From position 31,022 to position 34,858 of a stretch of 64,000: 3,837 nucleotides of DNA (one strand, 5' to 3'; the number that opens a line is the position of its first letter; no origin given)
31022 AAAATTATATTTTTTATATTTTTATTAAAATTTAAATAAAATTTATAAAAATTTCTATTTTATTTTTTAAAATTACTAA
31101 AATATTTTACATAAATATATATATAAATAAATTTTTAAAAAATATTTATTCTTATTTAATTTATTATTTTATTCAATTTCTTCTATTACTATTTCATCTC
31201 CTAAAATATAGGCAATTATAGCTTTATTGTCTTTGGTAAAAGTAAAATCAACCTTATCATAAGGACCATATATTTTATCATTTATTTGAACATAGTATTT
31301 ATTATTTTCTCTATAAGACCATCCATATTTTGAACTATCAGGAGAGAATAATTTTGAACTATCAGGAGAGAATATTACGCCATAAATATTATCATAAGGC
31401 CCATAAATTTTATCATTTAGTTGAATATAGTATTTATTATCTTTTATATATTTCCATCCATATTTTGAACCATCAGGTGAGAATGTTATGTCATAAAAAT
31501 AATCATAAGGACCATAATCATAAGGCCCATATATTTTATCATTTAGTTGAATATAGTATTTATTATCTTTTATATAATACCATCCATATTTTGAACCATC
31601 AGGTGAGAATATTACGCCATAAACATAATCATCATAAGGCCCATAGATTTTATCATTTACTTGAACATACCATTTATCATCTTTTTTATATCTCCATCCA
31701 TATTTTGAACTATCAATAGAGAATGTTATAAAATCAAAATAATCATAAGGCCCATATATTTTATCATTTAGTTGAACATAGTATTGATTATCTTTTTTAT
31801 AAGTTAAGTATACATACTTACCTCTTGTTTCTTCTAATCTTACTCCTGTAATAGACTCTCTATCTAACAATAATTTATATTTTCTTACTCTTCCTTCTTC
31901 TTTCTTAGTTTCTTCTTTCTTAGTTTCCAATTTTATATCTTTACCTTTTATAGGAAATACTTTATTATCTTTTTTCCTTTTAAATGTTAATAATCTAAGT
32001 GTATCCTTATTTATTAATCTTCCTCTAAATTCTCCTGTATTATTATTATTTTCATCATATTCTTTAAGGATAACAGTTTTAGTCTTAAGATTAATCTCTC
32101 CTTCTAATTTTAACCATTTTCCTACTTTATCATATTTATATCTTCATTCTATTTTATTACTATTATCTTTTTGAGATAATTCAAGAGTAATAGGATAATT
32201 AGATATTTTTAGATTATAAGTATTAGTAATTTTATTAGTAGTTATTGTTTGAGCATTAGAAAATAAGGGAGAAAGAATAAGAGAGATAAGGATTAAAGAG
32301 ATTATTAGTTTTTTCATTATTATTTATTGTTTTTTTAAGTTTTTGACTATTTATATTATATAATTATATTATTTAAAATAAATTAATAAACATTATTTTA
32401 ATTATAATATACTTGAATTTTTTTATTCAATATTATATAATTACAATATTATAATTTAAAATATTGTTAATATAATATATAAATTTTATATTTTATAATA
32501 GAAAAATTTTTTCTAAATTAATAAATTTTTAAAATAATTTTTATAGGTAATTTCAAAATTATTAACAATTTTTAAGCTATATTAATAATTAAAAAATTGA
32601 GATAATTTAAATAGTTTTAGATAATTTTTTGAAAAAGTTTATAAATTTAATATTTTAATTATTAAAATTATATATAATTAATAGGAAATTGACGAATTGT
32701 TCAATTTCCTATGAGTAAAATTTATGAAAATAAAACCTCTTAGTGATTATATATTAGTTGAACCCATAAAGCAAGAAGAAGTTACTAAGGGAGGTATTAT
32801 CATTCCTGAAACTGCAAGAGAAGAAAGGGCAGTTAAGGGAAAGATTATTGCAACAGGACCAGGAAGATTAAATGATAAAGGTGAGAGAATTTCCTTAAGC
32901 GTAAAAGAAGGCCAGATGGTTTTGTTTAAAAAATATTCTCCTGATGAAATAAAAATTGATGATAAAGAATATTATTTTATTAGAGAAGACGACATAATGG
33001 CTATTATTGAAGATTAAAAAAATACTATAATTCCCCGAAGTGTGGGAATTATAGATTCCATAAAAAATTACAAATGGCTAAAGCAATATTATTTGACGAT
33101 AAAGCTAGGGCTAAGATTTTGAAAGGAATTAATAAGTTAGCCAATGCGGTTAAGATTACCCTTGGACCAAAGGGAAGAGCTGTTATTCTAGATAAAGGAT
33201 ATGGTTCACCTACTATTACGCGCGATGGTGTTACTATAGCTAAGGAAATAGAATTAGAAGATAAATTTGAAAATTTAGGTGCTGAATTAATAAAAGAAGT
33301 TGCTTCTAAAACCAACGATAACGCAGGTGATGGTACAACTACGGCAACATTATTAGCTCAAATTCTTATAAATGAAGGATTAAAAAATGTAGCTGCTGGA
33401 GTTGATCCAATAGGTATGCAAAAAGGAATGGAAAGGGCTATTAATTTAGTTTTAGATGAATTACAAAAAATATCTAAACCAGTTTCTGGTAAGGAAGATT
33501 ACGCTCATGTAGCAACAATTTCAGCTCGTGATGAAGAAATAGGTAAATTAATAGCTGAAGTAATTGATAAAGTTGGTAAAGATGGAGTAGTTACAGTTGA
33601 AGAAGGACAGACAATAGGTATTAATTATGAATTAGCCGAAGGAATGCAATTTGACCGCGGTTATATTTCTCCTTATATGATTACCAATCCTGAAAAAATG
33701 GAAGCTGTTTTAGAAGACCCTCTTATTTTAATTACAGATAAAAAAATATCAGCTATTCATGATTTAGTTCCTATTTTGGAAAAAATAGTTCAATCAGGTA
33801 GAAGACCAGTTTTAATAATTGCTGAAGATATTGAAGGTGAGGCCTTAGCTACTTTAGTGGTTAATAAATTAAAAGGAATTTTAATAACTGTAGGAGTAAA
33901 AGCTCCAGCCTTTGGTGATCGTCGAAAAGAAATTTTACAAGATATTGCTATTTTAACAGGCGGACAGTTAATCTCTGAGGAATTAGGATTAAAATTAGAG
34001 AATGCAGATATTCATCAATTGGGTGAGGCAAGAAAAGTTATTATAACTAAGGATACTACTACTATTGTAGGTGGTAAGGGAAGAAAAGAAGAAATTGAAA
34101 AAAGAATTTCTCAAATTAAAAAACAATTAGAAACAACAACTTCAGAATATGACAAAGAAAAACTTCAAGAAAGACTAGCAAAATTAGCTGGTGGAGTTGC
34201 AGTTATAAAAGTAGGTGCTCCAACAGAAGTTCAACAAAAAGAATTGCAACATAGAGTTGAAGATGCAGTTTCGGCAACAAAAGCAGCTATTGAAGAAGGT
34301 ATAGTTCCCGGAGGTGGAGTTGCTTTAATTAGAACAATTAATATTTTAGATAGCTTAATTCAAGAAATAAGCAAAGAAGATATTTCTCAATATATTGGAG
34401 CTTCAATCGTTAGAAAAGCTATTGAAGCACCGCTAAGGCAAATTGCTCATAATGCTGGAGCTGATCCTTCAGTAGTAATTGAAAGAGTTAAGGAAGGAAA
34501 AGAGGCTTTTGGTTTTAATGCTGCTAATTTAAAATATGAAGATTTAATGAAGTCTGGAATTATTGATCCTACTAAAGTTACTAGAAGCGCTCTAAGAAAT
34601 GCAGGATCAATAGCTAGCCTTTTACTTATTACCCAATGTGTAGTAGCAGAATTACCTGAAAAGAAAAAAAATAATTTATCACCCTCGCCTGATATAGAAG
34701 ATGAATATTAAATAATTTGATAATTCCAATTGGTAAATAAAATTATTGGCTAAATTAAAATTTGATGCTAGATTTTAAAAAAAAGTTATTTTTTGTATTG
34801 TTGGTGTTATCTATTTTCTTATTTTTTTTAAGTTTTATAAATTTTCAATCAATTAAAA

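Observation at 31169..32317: Secreted Tyr/Gly tandem-repeat protein whose reading frame continues through a single in-frame TGA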

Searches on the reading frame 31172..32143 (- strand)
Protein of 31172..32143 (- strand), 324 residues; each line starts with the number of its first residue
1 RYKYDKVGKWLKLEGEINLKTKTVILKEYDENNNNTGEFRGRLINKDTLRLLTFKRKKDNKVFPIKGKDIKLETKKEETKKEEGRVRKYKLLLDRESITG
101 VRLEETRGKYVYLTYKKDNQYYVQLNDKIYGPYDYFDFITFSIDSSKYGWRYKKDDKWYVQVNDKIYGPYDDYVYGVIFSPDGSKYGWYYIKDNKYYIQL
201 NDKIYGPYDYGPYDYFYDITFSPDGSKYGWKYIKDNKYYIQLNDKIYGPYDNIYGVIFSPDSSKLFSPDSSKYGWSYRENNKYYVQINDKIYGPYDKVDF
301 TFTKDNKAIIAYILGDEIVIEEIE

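Call 57: predict_structure(alignment_id=A5)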
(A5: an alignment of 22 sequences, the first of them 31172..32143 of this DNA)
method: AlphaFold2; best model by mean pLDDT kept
length: 324 residues; sequences in the alignment: 22
mean_pLDDT: 86.0   pTM: 0.67
mean pLDDT of the five models: 86.0, 85.5, 85.5, 85.1, 83.2
residues with pLDDT >= 90: 203; 70-90: 82; 50-70: 21; < 50: 18
segments of 3 or more residues with pLDDT < 50: 5-7, 75-83, 257-260
pLDDT, mean of each block of 10 residues (from residue 1): 52 82 90 85 90 92 84 52 66 87 84 93 94 94 92 97 96 92 93 93 93 69 92 91 94 62 78 92 93 93 91 94 88
secondary structure, 60 per line:
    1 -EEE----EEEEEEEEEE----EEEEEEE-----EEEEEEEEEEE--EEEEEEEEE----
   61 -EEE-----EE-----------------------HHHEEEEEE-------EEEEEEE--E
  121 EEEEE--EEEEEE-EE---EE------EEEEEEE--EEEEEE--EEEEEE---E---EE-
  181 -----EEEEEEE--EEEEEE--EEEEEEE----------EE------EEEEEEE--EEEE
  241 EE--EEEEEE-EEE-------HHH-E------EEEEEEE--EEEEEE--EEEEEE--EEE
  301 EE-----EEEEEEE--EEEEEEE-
elements in order: E2-4 E9-18 E23-29 E35-45 E48-56 E62-64 E98-103 E111-117 E120-125 E128-133 E148-154 E157-162 E165-170 E186-192 E195-200 E203-209 E228-234 E237-242 E245-250 E252-254 E273-279 E282-287 E290-295 E298-302 E308-314 E317-323
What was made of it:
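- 31250..31802 (-): Tandem array of about 4.5 repeats, consensus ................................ These look like beta-propeller-type blades. AF2 of the post-TGA 324 aa gives pLDDT 86 and an all-beta fold (call 57).
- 31499..31531 (-): 15-nt in-frame tandem duplication (YGPYD YGPYD) inside repeat 3. The corresponding 10-residue block of the AF2 model has low confidence, mean pLDDT 69 (call 57).
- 31327..31374 (-): Perfect 24-nt in-frame tandem duplication (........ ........) inside repeat 4. AF2 pLDDT is below 50 at model residues 257-260 (call 57).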

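Call 59: fold_search(model_id=the predicted structure, library=pdb)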
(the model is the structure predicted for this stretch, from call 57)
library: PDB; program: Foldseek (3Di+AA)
matches with E <= 10: 1356; with E <= 0.001: 87
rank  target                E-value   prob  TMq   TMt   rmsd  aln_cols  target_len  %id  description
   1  7qun_A                5.1e-07  1.00  0.32  0.18  16.6       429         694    8  CryoEM structure of mammalian AAP in complex with Meropenem (released 2022-11-16)
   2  7d4i_B1               1.7e-06  1.00  0.24  0.12  22.8       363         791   10  Cryo-EM structure of 90S small ribosomal precursors complex with the DEAH-box RNA helicase Dhr1 (State F) (released 2021-10-06)
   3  7px8_C                2.2e-06  1.00  0.32  0.18  16.4       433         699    9  CryoEM structure of mammalian acylaminoacyl-peptidase (released 2022-05-25)
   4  9n73_LO               3.2e-06  1.00  0.27  0.13  23.4       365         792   10  SSU processome maturation and disassembly, State G (released 2025-10-29)
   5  5c2v_B                3.3e-06  1.00  0.32  0.30  16.4       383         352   11  Kuenenia stuttgartiensis Hydrazine Synthase (released 2015-10-14)
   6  7px8_A                4.7e-06  1.00  0.34  0.19  16.2       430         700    9  CryoEM structure of mammalian acylaminoacyl-peptidase (released 2022-05-25)
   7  8pu0_A                4.9e-06  1.00  0.29  0.10  20.4       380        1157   10  Cryo-EM structure of human Elp123 in complex with tRNA, desulpho-CoA, 5'-deoxyadenosine and methionine (released 2024-04-17)
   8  6igq_B                6.0e-06  1.00  0.32  0.20  17.3       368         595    9  Crystal structure of inactive state of S9 peptidase from Deinococcus radiodurans R1 (PMSF treated) (released 2018-11-14)
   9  8qbn_7                7.3e-06  1.00  0.29  0.26  17.1       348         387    9  Structure of the non-canonical CTLH E3 substrate receptor WDR26 bound to YPEL5 (released 2024-05-15)
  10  1l0q_A                7.7e-06  1.00  0.29  0.25  18.9       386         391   11  Tandem YVTN beta-propeller and PKD domains from an archaeal surface layer protein (released 2002-11-06)
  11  5wlc_LO               7.7e-06  1.00  0.29  0.15  22.1       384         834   10  The complete structure of the small subunit processome (released 2017-09-27)
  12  9ejp                  9.9e-06  1.00  0.32  0.31  16.9       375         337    9  Crystal structure of WDR91 in complex with XS838489 (released 2025-02-26)
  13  7mq8_LS               1.4e-05  1.00  0.31  0.24   9.8       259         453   15  Cryo-EM structure of the human SSU processome, state pre-A1 (released 2021-09-22)
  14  8g2z_0U               1.4e-05  1.00  0.31  0.19  15.4       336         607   12  48-nm doublet microtubule from Tetrahymena thermophila strain CU428 (released 2023-06-14)
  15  5oql_A                1.5e-05  1.00  0.27  0.14  20.7       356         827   11  Cryo-EM structure of the 90S pre-ribosome from Chaetomium thermophilum (released 2017-10-11)
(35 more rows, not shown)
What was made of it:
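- Closest known: PD40 / TolB-like. Same: Foldseek probability is 1.0 to TolB and S9-peptidase propellers (call 59).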

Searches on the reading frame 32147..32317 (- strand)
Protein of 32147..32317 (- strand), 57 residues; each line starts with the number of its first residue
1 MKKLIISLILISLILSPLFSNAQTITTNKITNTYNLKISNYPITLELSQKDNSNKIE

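Call 17: find_encoding_contigs(protein=window:32147-32317:-, flank=10000, max_places=10)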
Protein window:32147-32317:- (57 aa): no gene with exactly this product is on record in the collection.

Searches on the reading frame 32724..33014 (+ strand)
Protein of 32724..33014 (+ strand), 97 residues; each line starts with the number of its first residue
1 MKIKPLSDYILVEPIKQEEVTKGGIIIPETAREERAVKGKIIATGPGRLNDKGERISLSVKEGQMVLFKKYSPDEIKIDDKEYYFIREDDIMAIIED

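Call 34: list_cluster_members(proteins=[window:31172-31930:-, window:31172-31870:-, window:32724-33014:+, window:30621-30791:+, window:29782-29916:+])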
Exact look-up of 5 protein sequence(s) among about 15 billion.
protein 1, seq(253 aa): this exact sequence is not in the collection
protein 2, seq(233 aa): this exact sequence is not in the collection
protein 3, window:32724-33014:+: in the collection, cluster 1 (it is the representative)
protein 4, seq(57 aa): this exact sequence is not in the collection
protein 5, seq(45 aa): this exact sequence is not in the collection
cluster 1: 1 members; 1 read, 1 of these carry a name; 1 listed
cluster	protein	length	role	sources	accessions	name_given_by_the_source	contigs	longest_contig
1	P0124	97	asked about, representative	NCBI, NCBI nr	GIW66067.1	MAG: 10 kDa chaperonin [Candidatus Parcubacteria bacterium]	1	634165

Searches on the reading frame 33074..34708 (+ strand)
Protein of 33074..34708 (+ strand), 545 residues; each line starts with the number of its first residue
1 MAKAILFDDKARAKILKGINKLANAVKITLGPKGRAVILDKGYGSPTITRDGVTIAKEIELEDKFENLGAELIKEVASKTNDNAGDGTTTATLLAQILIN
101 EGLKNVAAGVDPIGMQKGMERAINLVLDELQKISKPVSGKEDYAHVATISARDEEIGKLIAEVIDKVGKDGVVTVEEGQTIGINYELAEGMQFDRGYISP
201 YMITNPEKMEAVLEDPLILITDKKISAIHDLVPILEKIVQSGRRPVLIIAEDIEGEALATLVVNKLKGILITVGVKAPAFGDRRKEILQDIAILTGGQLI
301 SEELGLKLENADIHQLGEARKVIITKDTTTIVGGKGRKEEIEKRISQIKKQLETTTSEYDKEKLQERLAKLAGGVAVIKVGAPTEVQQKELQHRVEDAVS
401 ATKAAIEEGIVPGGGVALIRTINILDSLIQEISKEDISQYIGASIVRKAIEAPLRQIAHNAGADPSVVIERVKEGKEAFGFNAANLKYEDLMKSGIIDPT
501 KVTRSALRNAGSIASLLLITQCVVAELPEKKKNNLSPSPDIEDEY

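Call 16: list_cluster_members(proteins=[window:33074-34708:+, window:31172-31930:-, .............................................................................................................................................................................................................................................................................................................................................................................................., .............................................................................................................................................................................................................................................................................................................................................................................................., window:32147-32317:-, window:26970-29459:+])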
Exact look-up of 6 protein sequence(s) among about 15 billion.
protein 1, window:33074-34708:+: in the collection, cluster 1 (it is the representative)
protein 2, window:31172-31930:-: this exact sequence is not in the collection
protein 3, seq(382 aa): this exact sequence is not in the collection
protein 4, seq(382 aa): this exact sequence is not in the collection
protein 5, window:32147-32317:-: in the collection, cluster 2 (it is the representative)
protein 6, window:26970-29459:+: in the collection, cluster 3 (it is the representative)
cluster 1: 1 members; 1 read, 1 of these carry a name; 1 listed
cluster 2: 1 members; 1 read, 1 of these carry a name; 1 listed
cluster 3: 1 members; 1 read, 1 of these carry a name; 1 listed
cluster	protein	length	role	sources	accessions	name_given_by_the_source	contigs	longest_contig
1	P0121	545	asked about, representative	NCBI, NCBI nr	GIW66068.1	MAG: 60 kDa chaperonin [Candidatus Parcubacteria bacterium]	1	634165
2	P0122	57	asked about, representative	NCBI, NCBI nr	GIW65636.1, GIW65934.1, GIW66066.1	MAG: hypothetical protein KatS3mg094_585 [Candidatus Parcubacteria bacterium] | MAG: hypothetical protein KatS3mg094_155 [Candidatus Parcubacteria bacterium]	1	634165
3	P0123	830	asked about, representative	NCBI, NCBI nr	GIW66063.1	MAG: protein translocase subunit SecA [Candidatus Parcubacteria bacterium]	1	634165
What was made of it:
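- The downstream ORF is not among the deposited proteins (calls 16, 34).
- Tried and rejected: The downstream ORF, with either TTG start, is not among the stored proteins (calls 16, 34).
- On Programmed stop-codon read-through: Within this genome, three paralogs share it (call 16).
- The identical 57-aa ORF, and therefore the same stop, is annotated at three separate loci (call 16).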

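Call 26: find_encoding_contigs(protein=P0121, flank=10000, max_places=3)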
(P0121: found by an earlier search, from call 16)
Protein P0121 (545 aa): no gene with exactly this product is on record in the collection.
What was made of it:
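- Tried and rejected: The 57-aa ORF and GroEL are not in the gene-position index (calls 17, 26).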
